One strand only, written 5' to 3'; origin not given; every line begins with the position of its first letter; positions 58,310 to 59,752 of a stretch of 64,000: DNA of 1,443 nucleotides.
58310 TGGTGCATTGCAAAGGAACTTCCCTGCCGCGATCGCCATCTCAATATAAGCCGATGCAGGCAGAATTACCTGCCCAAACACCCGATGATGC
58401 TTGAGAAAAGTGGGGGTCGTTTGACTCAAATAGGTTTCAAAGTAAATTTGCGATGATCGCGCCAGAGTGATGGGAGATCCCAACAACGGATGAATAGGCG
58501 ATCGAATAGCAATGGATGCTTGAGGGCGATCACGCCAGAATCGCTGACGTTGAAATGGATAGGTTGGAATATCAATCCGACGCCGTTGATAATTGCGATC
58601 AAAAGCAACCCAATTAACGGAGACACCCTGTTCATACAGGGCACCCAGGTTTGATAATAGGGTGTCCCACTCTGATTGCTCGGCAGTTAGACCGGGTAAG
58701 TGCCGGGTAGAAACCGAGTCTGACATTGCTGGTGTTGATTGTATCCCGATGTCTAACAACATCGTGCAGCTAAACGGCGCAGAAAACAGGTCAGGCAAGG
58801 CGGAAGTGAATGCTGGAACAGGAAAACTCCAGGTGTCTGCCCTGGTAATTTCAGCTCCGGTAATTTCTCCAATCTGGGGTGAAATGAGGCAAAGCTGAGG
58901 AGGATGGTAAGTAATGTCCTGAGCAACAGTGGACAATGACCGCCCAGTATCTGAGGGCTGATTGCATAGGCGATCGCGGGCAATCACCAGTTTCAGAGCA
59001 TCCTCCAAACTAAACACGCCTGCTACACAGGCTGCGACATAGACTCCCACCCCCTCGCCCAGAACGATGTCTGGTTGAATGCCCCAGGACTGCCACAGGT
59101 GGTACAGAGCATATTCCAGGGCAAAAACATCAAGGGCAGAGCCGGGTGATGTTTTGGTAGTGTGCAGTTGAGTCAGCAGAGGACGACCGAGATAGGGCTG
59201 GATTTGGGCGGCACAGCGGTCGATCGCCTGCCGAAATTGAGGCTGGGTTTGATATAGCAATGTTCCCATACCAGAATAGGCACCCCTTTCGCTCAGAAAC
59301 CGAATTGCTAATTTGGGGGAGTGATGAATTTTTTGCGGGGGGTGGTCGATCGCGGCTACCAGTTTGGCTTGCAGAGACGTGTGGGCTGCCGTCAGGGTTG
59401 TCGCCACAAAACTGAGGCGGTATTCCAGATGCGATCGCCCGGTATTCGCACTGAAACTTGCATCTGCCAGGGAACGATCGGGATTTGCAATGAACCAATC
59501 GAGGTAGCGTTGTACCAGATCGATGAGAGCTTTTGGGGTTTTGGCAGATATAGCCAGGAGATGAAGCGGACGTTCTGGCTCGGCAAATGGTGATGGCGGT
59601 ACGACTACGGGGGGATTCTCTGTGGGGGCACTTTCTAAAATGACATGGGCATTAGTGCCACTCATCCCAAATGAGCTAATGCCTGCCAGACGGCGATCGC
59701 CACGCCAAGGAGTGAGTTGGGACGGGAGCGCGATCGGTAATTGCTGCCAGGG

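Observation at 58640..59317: First extending PKS module carries a decayed acyltransferase (GHSxG replaced by GEGVG)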

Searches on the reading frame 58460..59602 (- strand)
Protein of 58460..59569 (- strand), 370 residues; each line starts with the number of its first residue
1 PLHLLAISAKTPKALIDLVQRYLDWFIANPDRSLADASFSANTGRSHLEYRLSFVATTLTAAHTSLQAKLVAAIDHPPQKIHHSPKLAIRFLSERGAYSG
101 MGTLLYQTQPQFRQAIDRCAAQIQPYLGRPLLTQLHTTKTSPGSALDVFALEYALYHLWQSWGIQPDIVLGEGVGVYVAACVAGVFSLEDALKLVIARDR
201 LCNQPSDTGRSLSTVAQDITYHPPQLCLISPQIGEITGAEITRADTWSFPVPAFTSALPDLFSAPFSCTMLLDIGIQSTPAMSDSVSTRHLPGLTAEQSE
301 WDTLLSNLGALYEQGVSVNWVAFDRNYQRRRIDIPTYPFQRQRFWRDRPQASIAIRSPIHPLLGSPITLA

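Call 10: find_homologous_proteins(query=window:58460-59569:-, max_evalue=1e-10)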
Query seq(370 aa) (370 aa): 341 proteins with E <= 1e-10 among 3831 candidates; the best 120 are listed.
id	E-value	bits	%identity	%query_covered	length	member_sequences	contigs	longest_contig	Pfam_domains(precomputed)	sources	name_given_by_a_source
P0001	2.6e-71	258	42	65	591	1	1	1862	PF22336.3,PF21089.4,PF22621.3,PF16197.12,PF00698.27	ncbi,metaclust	ncbi:beta-ketoacyl synthase, partial [Candidatus Thiomargarita nelsonii]|metaclust:status=active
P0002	4.5e-70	254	41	93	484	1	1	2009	PF22336.3,PF22621.3,PF16197.12,PF00698.27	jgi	jgi:acyl transferase domain-containing protein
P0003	5.0e-70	254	39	95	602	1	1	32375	PF22336.3,PF22621.3,PF00550.32,PF00698.27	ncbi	ncbi:MAG: acyltransferase domain-containing protein, partial [Trichodesmium sp.]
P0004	3.6e-69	251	42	59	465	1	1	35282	PF22336.3,PF22621.3,PF00698.27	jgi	jgi:acyl transferase domain-containing protein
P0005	6.9e-68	247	40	93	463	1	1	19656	PF22336.3,PF22621.3,PF00698.27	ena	-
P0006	9.2e-65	237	41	59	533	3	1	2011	PF22336.3,PF22621.3,PF00698.27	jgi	jgi:acyl transferase domain-containing protein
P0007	1.7e-64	236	44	55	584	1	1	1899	PF22336.3,PF22621.3,PF16197.12,PF00698.27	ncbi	-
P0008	7.7e-63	231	43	60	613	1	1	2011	PF22336.3,PF22621.3,PF00550.32,PF23297.2,PF16197.12,PF00698.27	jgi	jgi:malonyl CoA-acyl carrier protein transacylase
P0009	6.7e-62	227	44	58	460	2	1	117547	PF22336.3,PF22621.3,PF00698.27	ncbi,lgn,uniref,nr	ncbi:MAG: acyltransferase domain-containing protein [Nostoc sp. ChiQUE02]|uniref:acyltransferase dom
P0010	1.8e-61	226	44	54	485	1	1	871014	PF22336.3,PF22621.3,PF00698.27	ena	-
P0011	5.5e-61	224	44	57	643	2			PF22336.3,PF21089.4,PF22621.3,PF02801.29,PF16197.12,PF00698.27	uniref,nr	uniref:Malonyl CoA-acyl carrier protein transacylase n=1 Tax=Candidatus Kentrum sp. TUN TaxID=212634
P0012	2.8e-60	222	39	93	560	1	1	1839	PF22336.3,PF22621.3,PF02801.29,PF16197.12,PF00698.27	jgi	-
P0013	5.3e-60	221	42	59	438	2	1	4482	PF22336.3,PF22621.3,PF00698.27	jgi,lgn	jgi:malonyl CoA-acyl carrier protein transacylase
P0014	7.2e-60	221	47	54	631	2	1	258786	PF22336.3,PF21089.4,PF22621.3,PF16197.12,PF00698.27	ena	-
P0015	1.1e-59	220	39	93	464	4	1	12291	PF22336.3,PF22621.3,PF02801.29,PF16197.12,PF00698.27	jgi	-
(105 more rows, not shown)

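Call 12: find_related_loci(query=window:58460-59569:-, collection=genome_contigs, flank=10000)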
Query seq(370 aa) (370 aa) in genome_contigs; peptide patterns used: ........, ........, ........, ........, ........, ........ (x = any residue, [..] = any of these).
36 stretches matched a pattern; 2 encode a relative of the query (tblastn E <= 1e-3); 1 distinct loci.
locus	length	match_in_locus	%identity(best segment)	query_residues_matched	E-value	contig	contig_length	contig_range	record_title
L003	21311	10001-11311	44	1-345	4e-51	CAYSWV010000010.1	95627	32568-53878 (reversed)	MAG TPA_asm: uncultured bacterium isolate SRP128890_co1_206 genome assembly, contig: NODE_338_length_95627_cov_8.769190,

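Call 26: search_solved_structures(query=window:58460-59569:-, max_evalue=0.00001, show_alignments=3)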
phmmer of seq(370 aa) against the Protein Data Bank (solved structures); distinct sequences matched with E-value up to 0.00001: 66 (the best 60 are shown).
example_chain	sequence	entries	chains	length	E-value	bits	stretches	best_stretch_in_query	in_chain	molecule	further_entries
4mz0_A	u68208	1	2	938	2.6e-59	204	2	2-218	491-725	CurL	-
8xjy_A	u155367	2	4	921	7.2e-34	120.3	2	4-208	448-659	Polyketide synthase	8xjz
8xju_A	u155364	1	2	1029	1.4e-33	119.4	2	4-208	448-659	Polyketide synthase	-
4qbu_A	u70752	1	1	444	6e-28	100.9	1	1-204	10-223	ZmaA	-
9iyw_A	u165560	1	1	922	3.3e-27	98.4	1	6-209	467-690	Polyketide synthase,GfsA KSQ-AncAT chimeric protein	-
8in9_A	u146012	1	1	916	3.5e-25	91.8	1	6-210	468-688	Polyketide synthase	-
7vee_A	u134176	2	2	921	3.5e-25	91.8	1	6-210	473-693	Polyketide synthase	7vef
6iyo_A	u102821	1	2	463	4.6e-24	88.1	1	7-216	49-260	Type I modular polyketide synthase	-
5yda_A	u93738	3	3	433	2.6e-23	85.6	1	5-204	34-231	PKS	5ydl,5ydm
11sz_A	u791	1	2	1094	2.8e-23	85.5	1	7-206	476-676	6-deoxyerythronolide-B synthase, Erythronolide synthase EryA2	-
7m7j_B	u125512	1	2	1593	3.1e-20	75.5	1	25-210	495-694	EryAI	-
7m7i_B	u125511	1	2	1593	3.1e-20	75.5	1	25-210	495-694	EryAI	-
7m7f_B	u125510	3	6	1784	4e-20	75.1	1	25-210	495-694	EryAI,6-deoxyerythronolide-B synthase EryA3, modules 5 and 6 chimera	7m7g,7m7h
8tjn_B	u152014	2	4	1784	4e-20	75.1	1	25-210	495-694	EryAI,6-deoxyerythronolide-B synthase EryA3, modules 5 and 6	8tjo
6fij_A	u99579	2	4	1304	7.1e-20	74.3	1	3-206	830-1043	Polyketide synthase | Non-reducing polyketide synthase CTB1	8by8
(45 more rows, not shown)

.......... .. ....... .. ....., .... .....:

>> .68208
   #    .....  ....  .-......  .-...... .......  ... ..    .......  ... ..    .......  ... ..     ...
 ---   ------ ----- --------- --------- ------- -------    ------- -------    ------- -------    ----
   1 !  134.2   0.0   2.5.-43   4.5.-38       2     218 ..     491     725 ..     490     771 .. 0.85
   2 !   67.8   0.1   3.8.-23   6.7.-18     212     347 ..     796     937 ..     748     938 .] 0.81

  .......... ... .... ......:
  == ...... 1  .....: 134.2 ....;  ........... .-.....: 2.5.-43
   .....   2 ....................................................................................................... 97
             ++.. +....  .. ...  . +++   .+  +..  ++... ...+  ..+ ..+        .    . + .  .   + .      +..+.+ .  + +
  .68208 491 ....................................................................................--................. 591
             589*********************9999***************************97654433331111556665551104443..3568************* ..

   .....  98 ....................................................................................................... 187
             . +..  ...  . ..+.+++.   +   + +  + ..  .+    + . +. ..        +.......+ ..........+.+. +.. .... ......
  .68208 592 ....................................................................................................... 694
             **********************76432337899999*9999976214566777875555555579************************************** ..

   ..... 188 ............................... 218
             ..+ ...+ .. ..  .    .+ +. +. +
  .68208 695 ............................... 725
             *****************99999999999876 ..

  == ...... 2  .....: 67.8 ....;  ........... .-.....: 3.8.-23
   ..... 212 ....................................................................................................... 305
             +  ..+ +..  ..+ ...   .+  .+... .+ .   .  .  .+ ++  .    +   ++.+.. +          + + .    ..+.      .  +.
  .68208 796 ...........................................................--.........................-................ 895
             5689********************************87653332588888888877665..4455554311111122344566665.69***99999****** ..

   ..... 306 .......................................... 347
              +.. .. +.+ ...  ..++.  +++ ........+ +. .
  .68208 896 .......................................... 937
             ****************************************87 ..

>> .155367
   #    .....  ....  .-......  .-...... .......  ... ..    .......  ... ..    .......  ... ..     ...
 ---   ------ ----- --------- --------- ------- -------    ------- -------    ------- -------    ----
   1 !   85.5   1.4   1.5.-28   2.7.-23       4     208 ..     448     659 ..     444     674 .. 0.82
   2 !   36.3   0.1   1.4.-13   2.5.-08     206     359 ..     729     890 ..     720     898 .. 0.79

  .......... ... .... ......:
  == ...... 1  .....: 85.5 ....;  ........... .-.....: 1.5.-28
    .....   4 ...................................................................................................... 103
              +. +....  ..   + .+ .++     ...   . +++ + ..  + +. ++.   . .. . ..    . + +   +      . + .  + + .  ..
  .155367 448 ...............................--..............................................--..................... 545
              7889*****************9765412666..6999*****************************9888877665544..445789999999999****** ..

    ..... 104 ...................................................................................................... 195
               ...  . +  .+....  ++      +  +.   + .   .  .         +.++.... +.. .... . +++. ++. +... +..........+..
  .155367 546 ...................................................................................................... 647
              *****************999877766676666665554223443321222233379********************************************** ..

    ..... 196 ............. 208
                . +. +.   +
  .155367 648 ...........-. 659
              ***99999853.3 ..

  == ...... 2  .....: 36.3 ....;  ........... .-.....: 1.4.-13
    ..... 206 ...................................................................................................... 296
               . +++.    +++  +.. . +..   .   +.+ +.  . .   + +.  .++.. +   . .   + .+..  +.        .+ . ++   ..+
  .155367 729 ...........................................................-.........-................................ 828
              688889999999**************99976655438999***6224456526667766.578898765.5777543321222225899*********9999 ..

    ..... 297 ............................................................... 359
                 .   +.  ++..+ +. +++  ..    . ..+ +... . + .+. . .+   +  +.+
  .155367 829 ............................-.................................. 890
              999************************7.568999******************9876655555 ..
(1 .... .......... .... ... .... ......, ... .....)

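Call 69: predict_structure(alignment_id=A1)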
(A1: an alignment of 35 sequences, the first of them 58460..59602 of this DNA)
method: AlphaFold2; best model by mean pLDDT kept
length: 381 residues; sequences in the alignment: 35
mean_pLDDT: 84.9   pTM: 0.85
mean pLDDT of the five models: 84.9, 84.5, 84.3, 83.5, 83.4
residues with pLDDT >= 90: 220; 70-90: 86; 50-70: 55; < 50: 20
segments of 3 or more residues with pLDDT < 50: 1-4, 352-367
pLDDT, mean of each block of 10 residues (from residue 1): 57 94 94 97 96 87 96 96 95 94 75 86 96 87 73 81 96 97 93 97 93 77 90 96 84 91 70 86 85 60 83 93 96 93 83 46 48 66 50
secondary structure, 60 per line:
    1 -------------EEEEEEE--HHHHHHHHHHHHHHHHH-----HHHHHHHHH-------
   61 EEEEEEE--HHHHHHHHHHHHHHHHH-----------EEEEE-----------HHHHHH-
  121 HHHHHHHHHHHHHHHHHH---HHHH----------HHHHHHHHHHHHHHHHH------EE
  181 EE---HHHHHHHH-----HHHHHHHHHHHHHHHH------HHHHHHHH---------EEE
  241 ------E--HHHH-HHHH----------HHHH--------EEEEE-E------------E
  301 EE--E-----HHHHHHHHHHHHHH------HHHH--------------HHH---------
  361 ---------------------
elements in order: E14-20 H23-39 H45-53 E61-67 H70-86 E98-102 H114-119 H121-138 H142-145 H156-172 E179-182 H186-193 H199-214 H221-228 E238-240 H250-253 H255-258 H269-272 E281-285 E300-302 H311-324 H331-334

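Call 71: fold_search(model_id=the predicted structure, library=pdb)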
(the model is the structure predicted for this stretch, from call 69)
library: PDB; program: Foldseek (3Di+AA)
matches with E <= 10: 511; with E <= 0.001: 224
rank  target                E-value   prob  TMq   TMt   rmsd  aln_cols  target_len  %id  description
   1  4mz0_A                2.0e-25  1.00  0.76  0.33   5.8       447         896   30  Structure of a ketosynthase-acyltransferase di-domain from module CurL of the curacin A polyketide synthase (released 2014-01-29)
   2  4qbu                  4.9e-22  1.00  0.74  0.65   5.6       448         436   22  Structure of the Acyl Transferase domain of ZmaA (released 2014-11-05)
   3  6fij_B                9.0e-21  1.00  0.78  0.25   4.9       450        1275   20  Structure of the loading/condensing region (SAT-KS-MAT) of the cercosporin fungal non-reducing polyketide synthase (NR (released 2018-03-21)
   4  4mz0_B                1.7e-20  1.00  0.65  0.31   8.6       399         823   31  Structure of a ketosynthase-acyltransferase di-domain from module CurL of the curacin A polyketide synthase (released 2014-01-29)
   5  8cg6_B                7.1e-20  1.00  0.75  0.25   6.6       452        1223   20  The ACP crosslinked to the SAT of the cercosporin fungal non-reducing polyketide synthase (NR-PKS) CTB1 (ACP:SAT-KS-MA (released 2024-02-21)
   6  6fik_B                8.9e-20  1.00  0.76  0.25   5.7       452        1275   19  ACP2 crosslinked to the KS of the loading/condensing region of the CTB1 PKS (released 2018-03-21)
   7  8by8_A                9.9e-20  1.00  0.74  0.24   6.4       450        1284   20  The cercosporin fungal non-reducing polyketide synthase (NR-PKS) CTB1 (SAT-KS-MAT) (released 2024-01-10)
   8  8cg5_A                1.7e-19  1.00  0.75  0.24   6.6       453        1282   20  The ACP crosslinked to the KS of the cercosporin fungal non-reducing polyketide synthase (NR-PKS) CTB1 (SAT-KS:ACP-MAT (released 2024-02-21)
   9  5ydl                  3.6e-19  1.00  0.70  0.66   5.3       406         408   22  The crystal structure of the Acyl Transferase domain of SpnD complex with 2-(pent-4-yn-1-yl)malonyl (released 2018-05-23)
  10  5yda                  4.7e-19  1.00  0.70  0.65   5.4       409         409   21  The crystal structure of the Acyl Transferase domain of SpnD (released 2018-05-23)
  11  8cg4_A                6.3e-19  1.00  0.75  0.24   5.8       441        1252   18  The organise full-length structure of the fungal non-reducing polyketide synthase (NR-PKS) PksA (released 2024-02-21)
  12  9iyw                  1.1e-18  1.00  0.73  0.35   4.8       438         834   23  Crystal structure of chimeric KSQ-AT didomain (released 2025-08-06)
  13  6fij_A                1.4e-18  1.00  0.77  0.25   5.3       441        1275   20  Structure of the loading/condensing region (SAT-KS-MAT) of the cercosporin fungal non-reducing polyketide synthase (NR (released 2018-03-21)
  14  8cg6_A                1.8e-18  1.00  0.74  0.25   6.4       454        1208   20  The ACP crosslinked to the SAT of the cercosporin fungal non-reducing polyketide synthase (NR-PKS) CTB1 (ACP:SAT-KS-MA (released 2024-02-21)
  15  8in9_A                1.8e-18  1.00  0.70  0.34   6.1       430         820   21  The structure of the GfsA KSQ-AT didomain in complex with the GfsA ACP domain (released 2023-05-31)
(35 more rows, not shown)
